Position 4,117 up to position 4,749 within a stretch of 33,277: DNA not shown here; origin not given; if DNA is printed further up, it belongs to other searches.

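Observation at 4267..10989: Fibre/esterase gene cluster inserted between head-completion and neck genes: candidate neck or head appendages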

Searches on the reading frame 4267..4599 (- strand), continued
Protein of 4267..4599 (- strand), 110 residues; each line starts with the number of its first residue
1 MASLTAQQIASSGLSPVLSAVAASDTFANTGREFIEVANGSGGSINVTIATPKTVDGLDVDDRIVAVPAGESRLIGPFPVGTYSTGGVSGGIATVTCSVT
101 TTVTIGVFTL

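Call 65: search_protein_representatives(alignment_id=A1)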
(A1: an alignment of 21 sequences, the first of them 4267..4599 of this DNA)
Query: 21 sequences, 110 profile positions. Proteins with E-value up to 0.001 (for the whole library): 6262; up to 1e-10: 3371; up to 1e-30: 18. The best 150 are listed.
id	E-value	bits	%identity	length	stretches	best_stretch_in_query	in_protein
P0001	9.3e-42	157.6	-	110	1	1-109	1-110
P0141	3.7e-39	149.3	-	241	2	1-109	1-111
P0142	2.4e-35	137.0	-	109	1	1-109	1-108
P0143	2.7e-35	136.8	-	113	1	1-109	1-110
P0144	1.4e-34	134.5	-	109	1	1-109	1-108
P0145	1.9e-34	134.1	-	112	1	1-109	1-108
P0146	2.2e-33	130.7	-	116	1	1-109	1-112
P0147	2.2e-33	130.7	-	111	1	1-109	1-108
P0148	2.3e-33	130.6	-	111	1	1-109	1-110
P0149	2.3e-32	127.4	-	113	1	1-109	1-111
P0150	7.3e-32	125.8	-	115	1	1-109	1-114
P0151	7.6e-32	125.7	-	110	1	1-109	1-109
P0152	7.7e-32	125.7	-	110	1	1-109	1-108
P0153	8.7e-32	125.5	-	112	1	1-109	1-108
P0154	1.8e-31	124.5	-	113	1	1-109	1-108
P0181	1.6e-28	115.1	-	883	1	1-109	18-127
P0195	5.0e-28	113.4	-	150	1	3-108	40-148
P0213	1.7e-27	111.7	-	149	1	2-109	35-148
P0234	6.1e-27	109.9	-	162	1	3-109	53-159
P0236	6.9e-27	109.8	-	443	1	1-109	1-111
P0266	3.0e-26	107.7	-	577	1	1-108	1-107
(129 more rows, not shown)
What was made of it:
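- On phrog_16194 small beta-sandwich family ('tail protein', no Pfam): 6262 clusters in the representative library (call 65).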

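Call 66: search_protein_families(library=pfam, proteins=[P0181, P0236, P0266, P0141, P0195, P0213, P0234], max_evalue=0.01)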
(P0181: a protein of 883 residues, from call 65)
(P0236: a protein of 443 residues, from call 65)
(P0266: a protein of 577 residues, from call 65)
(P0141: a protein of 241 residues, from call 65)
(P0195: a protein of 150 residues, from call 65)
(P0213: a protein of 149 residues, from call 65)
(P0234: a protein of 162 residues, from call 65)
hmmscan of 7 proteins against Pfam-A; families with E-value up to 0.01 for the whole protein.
P0181 (883 aa): 3 families
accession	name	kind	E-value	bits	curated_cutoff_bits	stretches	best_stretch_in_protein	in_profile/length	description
PF03629.24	SASA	-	2.9e-22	79.8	24.8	1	139-378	2-225/226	Carbohydrate esterase, sialic acid-specific acetylesterase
PF13385.13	Laminin_G_3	-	1.1e-16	61.7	27.6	1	652-818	3-150/151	Concanavalin A-like lectin/glucanases superfamily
PF02210.31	Laminin_G_2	-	3.2e-05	24.8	22.9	1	705-803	21-119/126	Laminin G domain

P0236 (443 aa): 0 families

P0266 (577 aa): 1 family
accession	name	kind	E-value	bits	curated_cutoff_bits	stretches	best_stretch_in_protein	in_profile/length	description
PF02415.23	Chlam_PMP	-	4.4e-05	23.7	20.6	0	387-402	3-18/19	Chlamydia polymorphic membrane protein (Chlamydia_PMP) repeat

P0141 (241 aa): 1 family
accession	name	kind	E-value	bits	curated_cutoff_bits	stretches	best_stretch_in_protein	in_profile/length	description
PF17189.10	Glyco_hydro_30C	-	0.00056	20.4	22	0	27-75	21-61/65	Glycosyl hydrolase family 30 beta sandwich domain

P0195 (150 aa): 0 families

P0213 (149 aa): 0 families

P0234 (162 aa): 0 families
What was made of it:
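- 4267..4599 (-): 110-aa stand-alone beta-sandwich protein (phrog_16194 family); putative docking or collar subunit. The family has 6262 clusters, nearly all stand-alone; where fused, the domain is N-terminal (calls 65, 66).
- It is N-terminal whenever fused (calls 65, 66).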

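Call 90: find_encoding_contigs(protein=P0003, flank=5000, max_places=3)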
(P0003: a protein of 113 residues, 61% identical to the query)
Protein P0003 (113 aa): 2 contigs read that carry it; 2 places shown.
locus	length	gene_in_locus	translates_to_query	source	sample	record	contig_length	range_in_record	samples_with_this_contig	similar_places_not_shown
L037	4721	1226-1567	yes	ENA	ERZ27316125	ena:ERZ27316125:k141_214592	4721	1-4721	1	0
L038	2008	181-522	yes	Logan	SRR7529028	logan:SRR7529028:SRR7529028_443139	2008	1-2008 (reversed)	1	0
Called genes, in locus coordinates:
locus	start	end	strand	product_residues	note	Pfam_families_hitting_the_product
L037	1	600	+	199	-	?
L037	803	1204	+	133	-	-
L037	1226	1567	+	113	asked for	-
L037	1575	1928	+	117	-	-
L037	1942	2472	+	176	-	-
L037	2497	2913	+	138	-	PF12691:Phage_tail_terminator_6 (weak)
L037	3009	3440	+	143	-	-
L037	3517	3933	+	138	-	-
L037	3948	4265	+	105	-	-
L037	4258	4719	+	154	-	?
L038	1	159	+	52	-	?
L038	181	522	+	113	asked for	-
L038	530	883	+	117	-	-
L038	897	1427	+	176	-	-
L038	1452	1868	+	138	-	PF12691:Phage_tail_terminator_6 (weak)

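Call 99: search_protein_families(library=ncbifam, proteins=[window:4267-4599:-], max_evalue=0.01)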
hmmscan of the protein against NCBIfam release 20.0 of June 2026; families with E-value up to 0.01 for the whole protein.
window:4267-4599:- (110 aa): 0 families

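Call 100: search_dna_similar(query=L002:7450-7773:+, collection=phages, mode=protein, max_rows=40, max_evalue=0.001)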
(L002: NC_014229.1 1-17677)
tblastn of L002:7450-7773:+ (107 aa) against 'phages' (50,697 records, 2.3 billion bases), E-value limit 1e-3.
Records with a match: 10; places in all: 10; records where one place covers at least 80% of the query: 7.
Best place of each record, by identity: >=99% 2; 60-80% 2; <60% 6.
By first word of the organism name: Streptomyces 5; Rhodococcus 4; Caudoviricetes 1.
By host as written in the record: Streptomyces avermitilis 2; Streptomyces venezuelae ATCC 10712 2; Rhodococcus equi NRRL B-16538 2; Rhodococcus equi 2; Streptomyces toxytricini NRRL B-5426 1; - 1.
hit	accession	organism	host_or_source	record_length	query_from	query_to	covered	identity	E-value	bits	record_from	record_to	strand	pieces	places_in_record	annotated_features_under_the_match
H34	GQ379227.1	Streptomyces phage phiSASD1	Streptomyces avermitilis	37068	1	107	100%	100.0%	4e-60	203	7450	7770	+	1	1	31: gp31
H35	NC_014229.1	Streptomyces phage phiSASD1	Streptomyces avermitilis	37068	1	107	100%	100.0%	4e-60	203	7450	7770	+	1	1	31: tail protein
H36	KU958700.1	Streptomyces phage Chymera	Streptomyces venezuelae ATCC 10712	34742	29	106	73%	64.1%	1e-18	85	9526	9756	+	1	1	hypothetical protein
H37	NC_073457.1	Streptomyces phage Chymera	Streptomyces venezuelae ATCC 10712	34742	29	106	73%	64.1%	1e-18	85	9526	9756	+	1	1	hypothetical protein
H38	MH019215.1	Streptomyces phage Yara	Streptomyces toxytricini NRRL B-5426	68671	25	105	76%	55.6%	1e-14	73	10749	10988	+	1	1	17: hypothetical protein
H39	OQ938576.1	Rhodococcus phage Shagrat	Rhodococcus equi NRRL B-16538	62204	1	105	98%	42.6%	3e-11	64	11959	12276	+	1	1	15: hypothetical protein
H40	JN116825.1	Rhodococcus phage REQ1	Rhodococcus equi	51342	1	105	98%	37.6%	9e-7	51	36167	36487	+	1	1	hypothetical protein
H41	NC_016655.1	Rhodococcus phage REQ1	Rhodococcus equi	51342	1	105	98%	37.6%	9e-7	51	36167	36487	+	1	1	tail protein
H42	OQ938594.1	Rhodococcus phage Jflix2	Rhodococcus equi NRRL B-16538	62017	1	95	89%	37.4%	5e-6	49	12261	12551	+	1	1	14: hypothetical protein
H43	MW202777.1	Caudoviricetes sp.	Manatee Spring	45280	1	105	98%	32.7%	7e-6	48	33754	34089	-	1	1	hypothetical protein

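Call 101: search_dna_similar(query=P0004, collection=phages, mode=protein, max_rows=40, max_evalue=0.001)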
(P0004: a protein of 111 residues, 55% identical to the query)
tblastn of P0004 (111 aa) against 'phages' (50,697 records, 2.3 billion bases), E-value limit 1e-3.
Records with a match: 1; places in all: 1; records where one place covers at least 80% of the query: 0.
Best place of each record, by identity: <60% 1.
By first word of the organism name: Caudoviricetes 1.
By host as written in the record: - 1.
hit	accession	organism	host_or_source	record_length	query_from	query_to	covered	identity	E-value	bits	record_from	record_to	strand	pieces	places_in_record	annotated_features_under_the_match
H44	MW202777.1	Caudoviricetes sp.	Manatee Spring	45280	1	86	77%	41.5%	5e-8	55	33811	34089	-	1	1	hypothetical protein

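Call 102: get_annotated_region(hit=H41, flank=5000)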
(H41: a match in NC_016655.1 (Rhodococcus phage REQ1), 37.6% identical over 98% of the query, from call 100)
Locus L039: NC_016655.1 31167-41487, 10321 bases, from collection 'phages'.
description: Rhodococcus phage REQ1, complete genome.
organism: Rhodococcus phage REQ1 (NCBI taxid 1109712)
taxonomy: Viruses; Duplodnaviria; Heunggongvirae; Uroviricota; Caudoviricetes
host: Rhodococcus equi; source: wastewater; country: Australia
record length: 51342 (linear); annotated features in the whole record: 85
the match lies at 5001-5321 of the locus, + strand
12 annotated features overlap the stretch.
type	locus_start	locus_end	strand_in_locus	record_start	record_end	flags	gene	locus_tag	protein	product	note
CDS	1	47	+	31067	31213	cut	-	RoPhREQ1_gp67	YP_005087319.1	hypothetical protein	Orf67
CDS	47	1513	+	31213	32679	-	-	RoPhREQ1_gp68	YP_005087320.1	portal protein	Orf68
CDS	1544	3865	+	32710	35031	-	-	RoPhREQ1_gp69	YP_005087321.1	head maturation protease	Orf69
CDS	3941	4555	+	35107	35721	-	-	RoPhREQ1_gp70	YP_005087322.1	hypothetical protein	Orf70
CDS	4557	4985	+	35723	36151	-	-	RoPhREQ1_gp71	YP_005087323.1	tail terminator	Orf71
CDS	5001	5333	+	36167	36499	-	-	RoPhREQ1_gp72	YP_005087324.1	tail protein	Orf72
CDS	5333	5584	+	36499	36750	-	-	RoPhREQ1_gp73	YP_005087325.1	hypothetical protein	Orf73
CDS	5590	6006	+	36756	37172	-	-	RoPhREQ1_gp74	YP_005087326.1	major tail protein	Orf74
CDS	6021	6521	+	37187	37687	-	-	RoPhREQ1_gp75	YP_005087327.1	hypothetical protein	Orf75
CDS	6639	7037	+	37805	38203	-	-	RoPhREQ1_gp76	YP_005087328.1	tail assembly chaperone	Orf76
CDS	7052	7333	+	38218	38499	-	-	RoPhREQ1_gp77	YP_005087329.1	hypothetical protein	Orf77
CDS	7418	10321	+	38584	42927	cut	-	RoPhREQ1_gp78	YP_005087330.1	tail length tape measure protein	Orf78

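Call 103: get_annotated_region(hit=H39, flank=5000)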
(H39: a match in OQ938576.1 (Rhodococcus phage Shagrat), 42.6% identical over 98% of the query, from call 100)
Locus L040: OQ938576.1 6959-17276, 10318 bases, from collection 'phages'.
description: Rhodococcus phage Shagrat, complete genome.
organism: Rhodococcus phage Shagrat (NCBI taxid 3049363)
taxonomy: Viruses; Duplodnaviria; Heunggongvirae; Uroviricota; Caudoviricetes
host: Rhodococcus equi NRRL B-16538; source: -; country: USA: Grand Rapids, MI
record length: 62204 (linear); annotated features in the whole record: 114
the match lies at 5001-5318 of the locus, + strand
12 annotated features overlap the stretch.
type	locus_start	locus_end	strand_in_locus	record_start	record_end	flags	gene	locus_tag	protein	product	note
CDS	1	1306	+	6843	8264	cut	10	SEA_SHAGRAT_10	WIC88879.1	portal protein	-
CDS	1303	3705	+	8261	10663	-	11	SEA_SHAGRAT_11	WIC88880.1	major capsid and protease fusion protein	-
CDS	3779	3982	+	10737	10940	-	12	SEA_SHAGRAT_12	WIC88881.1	hypothetical protein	-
CDS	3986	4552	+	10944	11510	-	13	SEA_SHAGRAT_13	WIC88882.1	head-to-tail adaptor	-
CDS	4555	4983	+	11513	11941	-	14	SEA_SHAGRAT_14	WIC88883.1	tail terminator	-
CDS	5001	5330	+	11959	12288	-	15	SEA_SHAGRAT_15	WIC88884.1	hypothetical protein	-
CDS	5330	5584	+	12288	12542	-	16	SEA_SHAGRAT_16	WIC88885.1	hypothetical protein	-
CDS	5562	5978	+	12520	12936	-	17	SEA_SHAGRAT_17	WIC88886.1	major tail protein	-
CDS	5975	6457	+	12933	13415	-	18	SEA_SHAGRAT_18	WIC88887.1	hypothetical protein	-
CDS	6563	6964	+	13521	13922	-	19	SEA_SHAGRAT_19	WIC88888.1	tail assembly chaperone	-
CDS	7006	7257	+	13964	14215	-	20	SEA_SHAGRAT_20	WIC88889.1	tail assembly chaperone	-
CDS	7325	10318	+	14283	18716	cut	21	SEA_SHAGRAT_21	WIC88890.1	tape measure protein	-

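Call 106: find_related_loci(query=A6, collection=viral_contigs, flank=5000)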
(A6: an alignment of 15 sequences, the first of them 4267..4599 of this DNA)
Query A6 (110 aa) in viral_contigs; peptide patterns used: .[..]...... (x = any residue, [..] = any of these).
80 stretches matched a pattern; 43 encode a relative of the query (tblastn E <= 1e-3); 43 distinct loci.
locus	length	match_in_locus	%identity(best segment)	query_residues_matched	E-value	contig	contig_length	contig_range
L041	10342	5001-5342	51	1-110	3e-23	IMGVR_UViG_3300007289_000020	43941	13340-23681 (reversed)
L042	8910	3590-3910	49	4-108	6e-23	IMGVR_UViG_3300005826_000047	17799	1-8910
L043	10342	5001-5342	48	1-110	1e-22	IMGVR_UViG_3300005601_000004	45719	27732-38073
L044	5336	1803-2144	48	1-110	1e-22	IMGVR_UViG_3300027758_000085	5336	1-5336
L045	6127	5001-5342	48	1-110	1e-22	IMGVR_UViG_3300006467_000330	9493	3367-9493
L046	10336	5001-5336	44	1-110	1e-21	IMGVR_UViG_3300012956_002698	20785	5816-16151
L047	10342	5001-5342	48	1-110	1e-21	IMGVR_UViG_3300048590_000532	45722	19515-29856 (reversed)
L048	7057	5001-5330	45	3-110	2e-20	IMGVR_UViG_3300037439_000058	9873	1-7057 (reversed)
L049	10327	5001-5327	43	3-110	1e-18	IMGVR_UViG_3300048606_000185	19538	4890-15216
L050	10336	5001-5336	40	1-108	2e-18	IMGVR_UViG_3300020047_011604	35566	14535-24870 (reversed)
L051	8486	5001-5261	49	3-87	2e-18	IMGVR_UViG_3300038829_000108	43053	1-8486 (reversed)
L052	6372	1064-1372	47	4-103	2e-17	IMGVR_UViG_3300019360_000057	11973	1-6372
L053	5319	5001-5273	45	19-110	3e-17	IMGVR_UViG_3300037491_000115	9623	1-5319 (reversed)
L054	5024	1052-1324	45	19-110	3e-17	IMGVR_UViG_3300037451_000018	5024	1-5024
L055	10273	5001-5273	45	19-110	4e-17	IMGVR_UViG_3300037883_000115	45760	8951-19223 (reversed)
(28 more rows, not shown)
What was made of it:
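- Tried and rejected: A narrower alignment worked (call 106).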

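Call 110: search_protein_families(library=pfam, alignment_id=A7, max_evalue=0.001)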
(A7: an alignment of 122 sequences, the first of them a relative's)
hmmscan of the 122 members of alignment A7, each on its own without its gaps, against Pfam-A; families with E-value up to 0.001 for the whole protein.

A. member 1, L041:4167-4571:+ (134 aa): 1 family
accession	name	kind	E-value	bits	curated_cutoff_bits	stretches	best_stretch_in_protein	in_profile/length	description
PF11367.14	Tail_completion_gp17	-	1.1e-22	80.9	24.5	1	14-132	4-124/124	Tail completion protein gp17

B. families by the number of members that match (of 122 scanned): 13 families
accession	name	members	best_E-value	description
PF11367.14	Tail_completion_gp17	7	1.1e-22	Tail completion protein gp17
PF25595.1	Phage_TTP_16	5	5.7e-47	Phage tail tube protein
PF06199.17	Phage_tail_2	5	2.3e-40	Phage tail tube protein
PF11836.14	Phage_TAC_11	3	9.2e-10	Phage tail tube protein, GTA-gp10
PF16460.11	Phage_TTP_11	3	4.7e-09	Phage tail tube, TTP, lambda-like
PF05119.17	Terminase_4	2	5.6e-19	Phage terminase, small subunit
PF01844.29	HNH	2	6.9e-11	HNH endonuclease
PF25681.1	Phage_TTP_17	1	3.1e-23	Phage tail tube protein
PF06223.18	Phage_tail_T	1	4.2e-19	Minor tail protein T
PF09550.16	Phage_TAC_6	1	2.7e-11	Phage tail assembly chaperone protein, TAC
PF14279.12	HNH_5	1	2e-06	HNH endonuclease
PF16461.11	Phage_TTP_12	1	0.00027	Lambda phage tail tube protein, TTP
PF13395.12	HNH_4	1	0.0008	HNH endonuclease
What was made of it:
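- In 34 non-redundant IMG/VR loci, 15 neighbour proteins within two genes of the family gene matched recognised tail-tube families, 7 matched terminators and 5 matched chaperones (call 110).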
